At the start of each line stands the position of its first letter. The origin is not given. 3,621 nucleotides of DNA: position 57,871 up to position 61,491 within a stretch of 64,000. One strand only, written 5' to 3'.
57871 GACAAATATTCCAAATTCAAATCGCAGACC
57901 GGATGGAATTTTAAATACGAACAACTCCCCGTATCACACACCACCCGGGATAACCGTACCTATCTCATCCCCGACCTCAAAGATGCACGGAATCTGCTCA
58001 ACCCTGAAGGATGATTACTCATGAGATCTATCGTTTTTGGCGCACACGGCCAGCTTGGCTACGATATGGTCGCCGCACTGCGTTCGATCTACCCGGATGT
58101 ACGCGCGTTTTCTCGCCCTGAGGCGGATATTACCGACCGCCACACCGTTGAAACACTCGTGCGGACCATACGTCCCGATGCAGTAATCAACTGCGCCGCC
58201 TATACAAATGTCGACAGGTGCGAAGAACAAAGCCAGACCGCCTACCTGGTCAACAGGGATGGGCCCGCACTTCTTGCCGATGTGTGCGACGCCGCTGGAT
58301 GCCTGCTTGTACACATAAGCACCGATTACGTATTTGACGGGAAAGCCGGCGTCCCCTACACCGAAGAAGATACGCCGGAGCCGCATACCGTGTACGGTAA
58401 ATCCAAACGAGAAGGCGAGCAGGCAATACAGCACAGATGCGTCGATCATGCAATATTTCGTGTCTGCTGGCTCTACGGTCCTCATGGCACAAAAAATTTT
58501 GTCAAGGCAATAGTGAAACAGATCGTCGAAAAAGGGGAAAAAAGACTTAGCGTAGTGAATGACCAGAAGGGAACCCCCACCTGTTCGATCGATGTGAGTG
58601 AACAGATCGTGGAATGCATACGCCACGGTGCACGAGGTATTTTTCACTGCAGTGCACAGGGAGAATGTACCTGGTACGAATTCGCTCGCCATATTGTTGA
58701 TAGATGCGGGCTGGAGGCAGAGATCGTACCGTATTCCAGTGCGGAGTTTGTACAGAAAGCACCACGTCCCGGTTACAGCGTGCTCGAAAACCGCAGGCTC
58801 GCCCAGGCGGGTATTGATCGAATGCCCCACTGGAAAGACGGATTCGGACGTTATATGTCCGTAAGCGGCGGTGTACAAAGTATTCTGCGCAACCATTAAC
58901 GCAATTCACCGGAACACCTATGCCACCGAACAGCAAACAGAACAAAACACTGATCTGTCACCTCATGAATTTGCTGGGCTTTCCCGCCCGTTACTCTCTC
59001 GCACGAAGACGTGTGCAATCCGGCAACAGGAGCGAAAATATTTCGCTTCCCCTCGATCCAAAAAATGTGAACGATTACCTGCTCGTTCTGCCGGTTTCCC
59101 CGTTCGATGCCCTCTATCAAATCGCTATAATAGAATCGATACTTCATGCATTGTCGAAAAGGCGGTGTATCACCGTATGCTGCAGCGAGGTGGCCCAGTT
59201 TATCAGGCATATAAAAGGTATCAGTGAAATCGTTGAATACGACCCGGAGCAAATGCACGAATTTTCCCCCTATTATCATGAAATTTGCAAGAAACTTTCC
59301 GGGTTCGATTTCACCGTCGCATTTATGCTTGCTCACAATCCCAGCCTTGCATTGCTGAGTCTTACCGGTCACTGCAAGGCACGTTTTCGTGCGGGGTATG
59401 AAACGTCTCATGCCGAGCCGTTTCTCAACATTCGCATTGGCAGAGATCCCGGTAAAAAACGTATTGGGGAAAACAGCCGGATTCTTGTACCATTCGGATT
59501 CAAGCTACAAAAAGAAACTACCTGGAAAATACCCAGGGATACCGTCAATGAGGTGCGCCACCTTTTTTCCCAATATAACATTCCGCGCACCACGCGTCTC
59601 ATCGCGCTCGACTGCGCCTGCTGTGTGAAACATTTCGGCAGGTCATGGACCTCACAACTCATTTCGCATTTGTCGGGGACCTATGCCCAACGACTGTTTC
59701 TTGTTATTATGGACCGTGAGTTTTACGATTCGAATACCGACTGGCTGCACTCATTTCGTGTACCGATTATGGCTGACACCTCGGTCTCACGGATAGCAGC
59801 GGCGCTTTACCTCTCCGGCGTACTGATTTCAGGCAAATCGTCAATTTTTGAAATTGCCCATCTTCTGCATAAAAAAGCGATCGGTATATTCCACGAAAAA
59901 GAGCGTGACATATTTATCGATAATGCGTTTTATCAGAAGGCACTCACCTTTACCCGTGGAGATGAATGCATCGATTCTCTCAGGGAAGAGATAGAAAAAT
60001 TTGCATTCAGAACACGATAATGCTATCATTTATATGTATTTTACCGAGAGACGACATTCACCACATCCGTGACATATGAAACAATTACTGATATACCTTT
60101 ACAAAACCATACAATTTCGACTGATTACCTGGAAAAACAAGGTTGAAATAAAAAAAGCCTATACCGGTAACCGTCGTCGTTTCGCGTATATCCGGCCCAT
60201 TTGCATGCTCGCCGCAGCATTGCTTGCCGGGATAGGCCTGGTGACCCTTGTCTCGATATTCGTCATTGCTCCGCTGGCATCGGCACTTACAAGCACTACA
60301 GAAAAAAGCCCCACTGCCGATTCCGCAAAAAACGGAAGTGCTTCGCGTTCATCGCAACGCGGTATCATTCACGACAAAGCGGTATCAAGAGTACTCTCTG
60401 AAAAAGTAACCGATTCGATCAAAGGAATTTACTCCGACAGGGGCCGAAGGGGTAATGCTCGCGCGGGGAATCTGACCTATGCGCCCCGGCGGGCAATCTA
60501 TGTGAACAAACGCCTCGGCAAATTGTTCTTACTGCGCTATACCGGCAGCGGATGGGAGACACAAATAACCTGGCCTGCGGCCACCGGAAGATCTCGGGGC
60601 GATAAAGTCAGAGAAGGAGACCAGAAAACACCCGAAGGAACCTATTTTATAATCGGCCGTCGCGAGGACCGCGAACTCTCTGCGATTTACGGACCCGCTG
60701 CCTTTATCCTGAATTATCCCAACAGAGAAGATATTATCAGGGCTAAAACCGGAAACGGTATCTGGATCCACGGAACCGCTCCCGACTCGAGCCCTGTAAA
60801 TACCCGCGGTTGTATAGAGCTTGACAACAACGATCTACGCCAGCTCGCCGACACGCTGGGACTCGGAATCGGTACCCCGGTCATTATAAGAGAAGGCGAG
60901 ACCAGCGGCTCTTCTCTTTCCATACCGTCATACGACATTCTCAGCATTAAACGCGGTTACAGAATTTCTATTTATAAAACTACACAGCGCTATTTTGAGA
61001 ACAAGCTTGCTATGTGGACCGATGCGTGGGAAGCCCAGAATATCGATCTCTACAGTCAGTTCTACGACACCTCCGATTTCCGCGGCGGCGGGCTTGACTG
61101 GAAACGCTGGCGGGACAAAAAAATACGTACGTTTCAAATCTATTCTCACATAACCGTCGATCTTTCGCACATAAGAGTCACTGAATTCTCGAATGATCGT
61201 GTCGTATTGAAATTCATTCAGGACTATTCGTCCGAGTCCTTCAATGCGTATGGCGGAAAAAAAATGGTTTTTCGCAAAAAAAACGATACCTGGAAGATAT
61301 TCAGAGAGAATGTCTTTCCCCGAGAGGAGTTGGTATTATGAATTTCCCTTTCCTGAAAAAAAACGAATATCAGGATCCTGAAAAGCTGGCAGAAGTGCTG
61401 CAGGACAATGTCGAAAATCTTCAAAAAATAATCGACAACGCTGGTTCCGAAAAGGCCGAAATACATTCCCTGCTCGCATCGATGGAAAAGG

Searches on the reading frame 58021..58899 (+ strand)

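Call 43: search_protein_families(library=pfam, proteins=[window:58021-58899:+], max_evalue=0.00001)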
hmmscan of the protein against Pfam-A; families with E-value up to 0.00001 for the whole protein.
window:58021-58899:+ (292 aa): 4 families
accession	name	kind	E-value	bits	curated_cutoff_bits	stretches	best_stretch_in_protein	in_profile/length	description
PF04321.23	RmlD_sub_bind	-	4.4e-91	305.3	27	1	1-279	1-282/287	RmlD substrate binding domain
PF01370.27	Epimerase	-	4e-25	89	20.9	1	4-175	2-196/240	NAD dependent epimerase/dehydratase family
PF16363.11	GDP_Man_Dehyd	-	2.1e-14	54.1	27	1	33-168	57-201/332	GDP-mannose 4,6 dehydratase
PF02719.21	Polysacc_synt_2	-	1e-06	28.6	20.2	1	35-104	61-131/293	Polysaccharide biosynthesis protein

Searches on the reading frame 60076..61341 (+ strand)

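Call 43: search_protein_families(library=pfam, proteins=[window:60076-61341:+], max_evalue=0.00001)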
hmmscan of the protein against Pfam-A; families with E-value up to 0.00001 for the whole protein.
window:60076-61341:+ (421 aa): 2 families
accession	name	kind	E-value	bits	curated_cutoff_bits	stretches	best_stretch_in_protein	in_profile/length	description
PF03734.19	YkuD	-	1e-17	65.5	23.4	1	139-271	2-146/146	L,D-transpeptidase catalytic domain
PF24125.1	Cds6_C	-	2.5e-17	63.6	27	1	309-412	4-111/111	Cds6 C-terminal NTF2-like domain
